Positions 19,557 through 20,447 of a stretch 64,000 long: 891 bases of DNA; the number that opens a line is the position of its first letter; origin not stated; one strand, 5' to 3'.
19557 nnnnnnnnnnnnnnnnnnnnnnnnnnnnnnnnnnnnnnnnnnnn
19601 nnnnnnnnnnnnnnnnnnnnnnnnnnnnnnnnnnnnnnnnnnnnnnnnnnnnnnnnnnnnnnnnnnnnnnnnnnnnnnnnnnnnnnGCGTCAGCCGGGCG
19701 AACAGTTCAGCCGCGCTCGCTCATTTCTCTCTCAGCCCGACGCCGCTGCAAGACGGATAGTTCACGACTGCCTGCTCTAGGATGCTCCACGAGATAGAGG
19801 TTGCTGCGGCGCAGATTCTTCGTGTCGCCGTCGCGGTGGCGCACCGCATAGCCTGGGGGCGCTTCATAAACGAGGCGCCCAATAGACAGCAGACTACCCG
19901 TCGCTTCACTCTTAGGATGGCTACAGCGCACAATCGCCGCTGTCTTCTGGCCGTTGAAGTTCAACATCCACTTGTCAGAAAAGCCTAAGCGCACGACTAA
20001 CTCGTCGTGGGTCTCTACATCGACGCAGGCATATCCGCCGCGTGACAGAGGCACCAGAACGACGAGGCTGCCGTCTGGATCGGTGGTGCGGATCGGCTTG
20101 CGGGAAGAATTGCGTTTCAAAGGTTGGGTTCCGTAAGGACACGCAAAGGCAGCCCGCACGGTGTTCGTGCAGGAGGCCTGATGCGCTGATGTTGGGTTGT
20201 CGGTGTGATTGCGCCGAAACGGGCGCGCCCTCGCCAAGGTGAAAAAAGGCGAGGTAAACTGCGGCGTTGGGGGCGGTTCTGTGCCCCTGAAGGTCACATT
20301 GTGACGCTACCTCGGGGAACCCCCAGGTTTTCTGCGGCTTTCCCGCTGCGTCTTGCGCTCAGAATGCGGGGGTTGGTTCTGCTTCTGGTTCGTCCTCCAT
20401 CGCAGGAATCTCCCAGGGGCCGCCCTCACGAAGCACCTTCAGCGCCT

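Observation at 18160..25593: Tandem array at tRNA-Gly: intact 7.4-kb element beside the prophage, candidate new satellite type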

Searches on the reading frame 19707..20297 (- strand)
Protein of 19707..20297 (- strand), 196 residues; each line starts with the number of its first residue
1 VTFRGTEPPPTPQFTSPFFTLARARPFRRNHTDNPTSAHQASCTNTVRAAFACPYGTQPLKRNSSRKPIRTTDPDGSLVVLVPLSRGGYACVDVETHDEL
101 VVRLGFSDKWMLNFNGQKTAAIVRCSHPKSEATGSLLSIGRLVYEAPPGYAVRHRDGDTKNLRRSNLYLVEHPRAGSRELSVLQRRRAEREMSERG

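Call 8: search_protein_families(library=pfam, max_evalue=0.01, proteins=[window:19707-20297:-])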
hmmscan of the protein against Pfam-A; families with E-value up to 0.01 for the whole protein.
window:19707-20297:- (196 aa): 1 family
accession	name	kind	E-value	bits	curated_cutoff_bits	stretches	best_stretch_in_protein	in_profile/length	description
PF13392.12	HNH_3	-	2.6e-05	24.2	24.8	1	147-171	16-40/46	HNH endonuclease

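Call 25: search_protein_families(library=phrogs, max_evalue=0.01, proteins=[window:19707-20297:-])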
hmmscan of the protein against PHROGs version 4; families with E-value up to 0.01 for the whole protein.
window:19707-20297:- (196 aa): 2 families
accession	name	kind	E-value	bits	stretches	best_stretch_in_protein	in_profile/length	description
phrog_1891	-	DNA, RNA and nucleotide metabolism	0.00067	20.2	1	147-173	180-206/255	HNH endonuclease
phrog_959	-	DNA, RNA and nucleotide metabolism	0.0012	19.6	1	148-192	75-119/138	HNH endonuclease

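Call 76: search_protein_families(library=padloc, max_evalue=0.01, proteins=[window:19707-20297:-])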
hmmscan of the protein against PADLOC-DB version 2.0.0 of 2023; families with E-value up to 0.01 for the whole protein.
window:19707-20297:- (196 aa): 0 families

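Call 88: search_protein_families(library=ncbifam, max_evalue=0.1, proteins=[window:19707-20297:-])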
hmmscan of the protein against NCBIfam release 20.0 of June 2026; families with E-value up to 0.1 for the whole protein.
window:19707-20297:- (196 aa): 0 families
